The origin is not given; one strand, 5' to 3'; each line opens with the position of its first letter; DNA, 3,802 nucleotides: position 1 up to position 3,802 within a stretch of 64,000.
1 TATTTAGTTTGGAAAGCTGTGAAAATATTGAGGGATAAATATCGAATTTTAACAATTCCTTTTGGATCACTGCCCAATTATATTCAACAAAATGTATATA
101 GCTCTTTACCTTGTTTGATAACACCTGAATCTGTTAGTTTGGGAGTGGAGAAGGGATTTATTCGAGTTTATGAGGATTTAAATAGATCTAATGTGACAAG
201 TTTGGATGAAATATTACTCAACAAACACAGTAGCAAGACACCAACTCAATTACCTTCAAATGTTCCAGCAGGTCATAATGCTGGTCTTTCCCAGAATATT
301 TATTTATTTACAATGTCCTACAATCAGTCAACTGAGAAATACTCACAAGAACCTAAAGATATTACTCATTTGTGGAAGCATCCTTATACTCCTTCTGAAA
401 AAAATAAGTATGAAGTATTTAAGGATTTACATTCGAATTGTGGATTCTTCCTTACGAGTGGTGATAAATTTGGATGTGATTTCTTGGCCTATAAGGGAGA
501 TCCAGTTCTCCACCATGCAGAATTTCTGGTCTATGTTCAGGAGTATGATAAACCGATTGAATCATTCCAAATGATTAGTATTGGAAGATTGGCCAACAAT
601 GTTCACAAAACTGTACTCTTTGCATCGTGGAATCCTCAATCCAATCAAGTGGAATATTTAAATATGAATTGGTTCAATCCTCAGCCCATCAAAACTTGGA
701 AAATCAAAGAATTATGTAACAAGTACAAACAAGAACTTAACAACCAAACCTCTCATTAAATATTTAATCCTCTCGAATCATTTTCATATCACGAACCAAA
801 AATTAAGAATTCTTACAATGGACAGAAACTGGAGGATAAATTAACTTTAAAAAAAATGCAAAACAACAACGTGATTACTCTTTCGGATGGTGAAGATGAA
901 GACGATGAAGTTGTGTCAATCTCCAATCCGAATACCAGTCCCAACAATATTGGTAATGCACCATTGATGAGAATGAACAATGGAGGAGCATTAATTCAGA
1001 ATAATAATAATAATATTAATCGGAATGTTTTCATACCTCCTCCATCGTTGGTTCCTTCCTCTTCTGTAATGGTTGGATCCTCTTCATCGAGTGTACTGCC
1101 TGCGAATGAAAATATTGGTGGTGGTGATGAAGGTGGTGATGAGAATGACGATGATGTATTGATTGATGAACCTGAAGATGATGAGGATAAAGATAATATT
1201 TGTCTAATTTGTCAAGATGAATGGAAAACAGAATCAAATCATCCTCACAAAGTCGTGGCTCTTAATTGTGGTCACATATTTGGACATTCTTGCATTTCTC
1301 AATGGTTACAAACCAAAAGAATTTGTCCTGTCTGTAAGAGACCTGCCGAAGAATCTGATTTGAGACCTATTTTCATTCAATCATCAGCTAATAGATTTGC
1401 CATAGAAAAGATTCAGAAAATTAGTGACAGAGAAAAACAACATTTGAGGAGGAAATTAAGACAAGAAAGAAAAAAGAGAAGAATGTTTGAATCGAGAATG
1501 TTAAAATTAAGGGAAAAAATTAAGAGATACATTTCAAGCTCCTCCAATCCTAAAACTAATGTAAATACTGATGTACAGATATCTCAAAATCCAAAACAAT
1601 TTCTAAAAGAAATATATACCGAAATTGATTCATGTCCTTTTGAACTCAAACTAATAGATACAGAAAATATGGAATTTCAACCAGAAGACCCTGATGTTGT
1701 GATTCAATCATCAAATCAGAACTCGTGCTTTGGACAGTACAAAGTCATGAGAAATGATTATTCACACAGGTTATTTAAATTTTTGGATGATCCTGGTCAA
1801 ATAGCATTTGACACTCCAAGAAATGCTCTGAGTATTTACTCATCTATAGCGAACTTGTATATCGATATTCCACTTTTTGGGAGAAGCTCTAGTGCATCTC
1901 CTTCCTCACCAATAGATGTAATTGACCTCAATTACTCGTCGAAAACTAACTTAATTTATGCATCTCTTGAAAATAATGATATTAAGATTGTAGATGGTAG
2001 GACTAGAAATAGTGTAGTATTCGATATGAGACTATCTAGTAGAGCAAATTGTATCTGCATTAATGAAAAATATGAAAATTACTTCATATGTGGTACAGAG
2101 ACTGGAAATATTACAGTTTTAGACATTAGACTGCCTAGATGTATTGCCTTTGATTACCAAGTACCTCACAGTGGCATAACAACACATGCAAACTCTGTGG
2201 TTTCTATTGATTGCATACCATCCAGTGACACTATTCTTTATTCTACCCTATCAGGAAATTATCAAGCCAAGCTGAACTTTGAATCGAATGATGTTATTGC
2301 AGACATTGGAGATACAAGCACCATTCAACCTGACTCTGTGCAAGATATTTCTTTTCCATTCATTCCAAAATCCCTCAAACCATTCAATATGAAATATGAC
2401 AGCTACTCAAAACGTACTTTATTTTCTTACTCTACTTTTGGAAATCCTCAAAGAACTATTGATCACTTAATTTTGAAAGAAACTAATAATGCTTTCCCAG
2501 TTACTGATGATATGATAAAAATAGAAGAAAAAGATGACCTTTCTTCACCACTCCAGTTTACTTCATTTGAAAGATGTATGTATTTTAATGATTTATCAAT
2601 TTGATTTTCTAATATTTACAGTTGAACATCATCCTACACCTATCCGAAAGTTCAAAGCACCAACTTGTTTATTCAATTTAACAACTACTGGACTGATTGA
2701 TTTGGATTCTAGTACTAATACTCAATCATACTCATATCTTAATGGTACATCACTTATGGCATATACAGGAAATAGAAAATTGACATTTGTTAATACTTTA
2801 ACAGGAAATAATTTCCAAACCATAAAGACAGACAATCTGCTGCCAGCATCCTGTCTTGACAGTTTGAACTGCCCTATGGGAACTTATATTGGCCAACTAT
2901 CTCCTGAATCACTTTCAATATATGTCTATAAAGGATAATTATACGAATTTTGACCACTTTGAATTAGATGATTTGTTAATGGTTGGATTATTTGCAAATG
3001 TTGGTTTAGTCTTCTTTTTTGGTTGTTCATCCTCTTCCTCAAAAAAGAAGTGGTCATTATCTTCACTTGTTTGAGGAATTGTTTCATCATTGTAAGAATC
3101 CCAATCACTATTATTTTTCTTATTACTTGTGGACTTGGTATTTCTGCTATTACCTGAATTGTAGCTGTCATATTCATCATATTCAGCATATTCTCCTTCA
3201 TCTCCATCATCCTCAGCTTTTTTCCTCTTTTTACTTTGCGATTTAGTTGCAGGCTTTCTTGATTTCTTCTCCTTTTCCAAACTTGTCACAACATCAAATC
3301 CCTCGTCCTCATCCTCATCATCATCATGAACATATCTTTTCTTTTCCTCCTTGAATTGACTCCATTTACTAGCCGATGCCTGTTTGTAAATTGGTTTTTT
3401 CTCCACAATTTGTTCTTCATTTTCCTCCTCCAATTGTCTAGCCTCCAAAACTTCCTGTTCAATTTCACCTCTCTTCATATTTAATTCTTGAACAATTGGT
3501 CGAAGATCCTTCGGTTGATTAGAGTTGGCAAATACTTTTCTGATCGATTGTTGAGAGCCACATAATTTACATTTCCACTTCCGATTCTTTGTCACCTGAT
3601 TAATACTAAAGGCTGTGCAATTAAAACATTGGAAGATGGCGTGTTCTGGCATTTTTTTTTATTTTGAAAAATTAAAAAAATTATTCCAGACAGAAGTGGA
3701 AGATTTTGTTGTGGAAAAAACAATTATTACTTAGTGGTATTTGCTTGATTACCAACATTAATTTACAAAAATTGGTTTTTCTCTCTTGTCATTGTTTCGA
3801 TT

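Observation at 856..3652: Two DNA-damage-response genes converge with abutting stop codons (TAATTA)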

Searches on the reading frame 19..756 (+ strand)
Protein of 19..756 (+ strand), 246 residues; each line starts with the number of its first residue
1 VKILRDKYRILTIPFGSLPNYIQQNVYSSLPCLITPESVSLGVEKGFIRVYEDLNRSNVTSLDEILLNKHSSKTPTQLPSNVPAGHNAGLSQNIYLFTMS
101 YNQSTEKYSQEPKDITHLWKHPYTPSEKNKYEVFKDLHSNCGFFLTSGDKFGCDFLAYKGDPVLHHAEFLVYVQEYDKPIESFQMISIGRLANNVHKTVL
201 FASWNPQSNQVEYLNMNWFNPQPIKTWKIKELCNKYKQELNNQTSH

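Call 4: search_protein_families(library=pfam, proteins=[window:19-756:+], max_evalue=1)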
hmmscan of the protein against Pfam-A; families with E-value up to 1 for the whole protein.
window:19-756:+ (246 aa): 1 family
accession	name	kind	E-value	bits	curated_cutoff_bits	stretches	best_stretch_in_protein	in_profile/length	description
PF01974.23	tRNA_int_endo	-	6.4e-20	71.5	27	1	129-209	3-81/85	tRNA intron endonuclease, catalytic C-terminal domain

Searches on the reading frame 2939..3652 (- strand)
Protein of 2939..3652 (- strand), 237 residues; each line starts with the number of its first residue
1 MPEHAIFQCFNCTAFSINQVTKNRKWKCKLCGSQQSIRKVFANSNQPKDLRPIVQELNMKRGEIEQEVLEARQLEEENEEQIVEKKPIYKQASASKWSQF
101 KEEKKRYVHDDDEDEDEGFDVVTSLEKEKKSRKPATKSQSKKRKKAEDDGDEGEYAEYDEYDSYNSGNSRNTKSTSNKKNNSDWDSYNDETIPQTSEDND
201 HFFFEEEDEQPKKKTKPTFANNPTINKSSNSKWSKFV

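Call 4: search_protein_families(library=pfam, proteins=[window:2942-3652:-], max_evalue=1)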
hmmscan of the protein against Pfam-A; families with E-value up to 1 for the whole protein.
seq(237 aa): 3 families
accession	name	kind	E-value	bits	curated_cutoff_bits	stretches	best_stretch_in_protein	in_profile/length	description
PF15749.10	MRNIP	-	8.9e-24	84.7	27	1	7-100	2-106/106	MRN-interacting protein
PF02891.26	zf-MIZ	-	0.059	13.6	33.5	1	7-32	24-48/50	MIZ/SP-RING zinc finger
PF04810.20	zf-Sec23_Sec24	-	0.52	10.8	25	0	8-35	3-33/39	Sec23/Sec24 zinc finger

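Call 6: find_encoding_contigs(protein=window:2939-3652:-, flank=10000, max_places=6)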
Protein window:2939-3652:- (237 aa): no gene with exactly this product is on record in the collection.

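Call 18: find_homologous_proteins(query=window:2942-3652:-)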
Query seq(237 aa) (237 aa): 5 proteins with E <= 0.001 among 1641 candidates.
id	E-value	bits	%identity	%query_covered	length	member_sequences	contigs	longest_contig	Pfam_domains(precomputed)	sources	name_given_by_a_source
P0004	9.0e-150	515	100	100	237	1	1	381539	PF15749.11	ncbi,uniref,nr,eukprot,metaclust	ncbi:predicted protein [Naegleria gruberi]|uniref:Predicted protein n=1 Tax=Naegleria gruberi TaxID=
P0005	1.1e-38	152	50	54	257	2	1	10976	PF15749.11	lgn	-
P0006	1.0e-37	148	42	99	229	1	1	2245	PF15749.11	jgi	-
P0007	1.9e-36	144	41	99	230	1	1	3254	PF15749.11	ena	-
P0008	3.7e-18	85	31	99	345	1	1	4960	PF15749.11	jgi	jgi:hypothetical protein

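Call 19: find_encoding_contigs(protein=P0006, flank=5000, max_places=3)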
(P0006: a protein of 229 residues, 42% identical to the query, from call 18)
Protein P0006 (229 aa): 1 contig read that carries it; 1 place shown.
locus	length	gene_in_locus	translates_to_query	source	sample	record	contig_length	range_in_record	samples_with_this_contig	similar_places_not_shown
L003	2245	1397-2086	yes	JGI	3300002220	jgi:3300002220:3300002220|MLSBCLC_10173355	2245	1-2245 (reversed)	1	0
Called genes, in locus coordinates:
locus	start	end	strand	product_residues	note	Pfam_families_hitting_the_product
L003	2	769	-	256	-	?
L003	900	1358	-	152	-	PF01687:Flavokinase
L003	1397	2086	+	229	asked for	PF15749:MRNIP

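Call 20: find_encoding_contigs(protein=P0007, flank=5000, max_places=3)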
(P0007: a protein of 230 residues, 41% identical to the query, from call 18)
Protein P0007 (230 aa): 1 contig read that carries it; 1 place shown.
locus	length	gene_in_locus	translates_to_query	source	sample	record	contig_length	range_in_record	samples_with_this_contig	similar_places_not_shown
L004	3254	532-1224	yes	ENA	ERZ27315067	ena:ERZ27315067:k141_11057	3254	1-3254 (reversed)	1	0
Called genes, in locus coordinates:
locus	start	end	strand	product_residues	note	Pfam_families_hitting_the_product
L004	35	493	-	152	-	PF01687:Flavokinase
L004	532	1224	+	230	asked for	PF15749:MRNIP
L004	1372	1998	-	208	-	-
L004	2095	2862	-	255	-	PF05183:RdRP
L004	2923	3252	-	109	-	?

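Call 21: find_encoding_contigs(protein=P0008, flank=5000, max_places=3)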
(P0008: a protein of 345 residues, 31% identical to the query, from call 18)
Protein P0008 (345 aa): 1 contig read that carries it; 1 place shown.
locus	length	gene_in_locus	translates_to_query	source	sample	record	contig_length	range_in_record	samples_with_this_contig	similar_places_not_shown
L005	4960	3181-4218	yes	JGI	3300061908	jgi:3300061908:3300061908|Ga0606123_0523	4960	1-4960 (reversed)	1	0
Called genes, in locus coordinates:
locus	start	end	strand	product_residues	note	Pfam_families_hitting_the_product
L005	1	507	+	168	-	?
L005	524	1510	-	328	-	-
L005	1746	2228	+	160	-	-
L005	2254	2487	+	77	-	-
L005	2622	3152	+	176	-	PF00675:Peptidase_M16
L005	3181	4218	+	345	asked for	PF15749:MRNIP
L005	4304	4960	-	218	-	?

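Call 87: list_cluster_members(proteins=[P0004, P0002, P0009])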
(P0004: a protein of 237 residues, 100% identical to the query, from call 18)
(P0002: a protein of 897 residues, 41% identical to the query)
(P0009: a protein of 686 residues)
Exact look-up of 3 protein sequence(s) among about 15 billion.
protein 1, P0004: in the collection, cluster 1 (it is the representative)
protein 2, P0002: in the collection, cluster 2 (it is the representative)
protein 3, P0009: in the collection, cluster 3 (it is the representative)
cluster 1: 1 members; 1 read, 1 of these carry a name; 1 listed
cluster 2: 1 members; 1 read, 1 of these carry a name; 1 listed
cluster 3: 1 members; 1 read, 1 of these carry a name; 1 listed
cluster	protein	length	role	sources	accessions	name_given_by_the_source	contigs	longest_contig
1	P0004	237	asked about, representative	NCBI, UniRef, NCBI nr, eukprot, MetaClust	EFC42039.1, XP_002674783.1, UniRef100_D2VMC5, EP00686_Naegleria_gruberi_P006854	predicted protein [Naegleria gruberi] | Predicted protein n=1 Tax=Naegleria gruberi TaxID=5762 RepID=D2VMC5_NAEGR | uncharacterized protein NAEGRDRAFT_50736 [Naegleria gruberi]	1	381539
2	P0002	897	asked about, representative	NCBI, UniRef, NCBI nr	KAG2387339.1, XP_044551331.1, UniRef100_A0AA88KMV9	hypothetical protein C9374_001671 [Naegleria lovaniensis] | tRNA-intron lyase n=1 Tax=Naegleria lovaniensis TaxID=51637 RepID=A0AA88KMV9_NAELO | uncharacterized protein C9374_001671 [Naegleria lovaniensis]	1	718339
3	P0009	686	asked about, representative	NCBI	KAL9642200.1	hypothetical protein ABK040_007202 [Willaertia magna]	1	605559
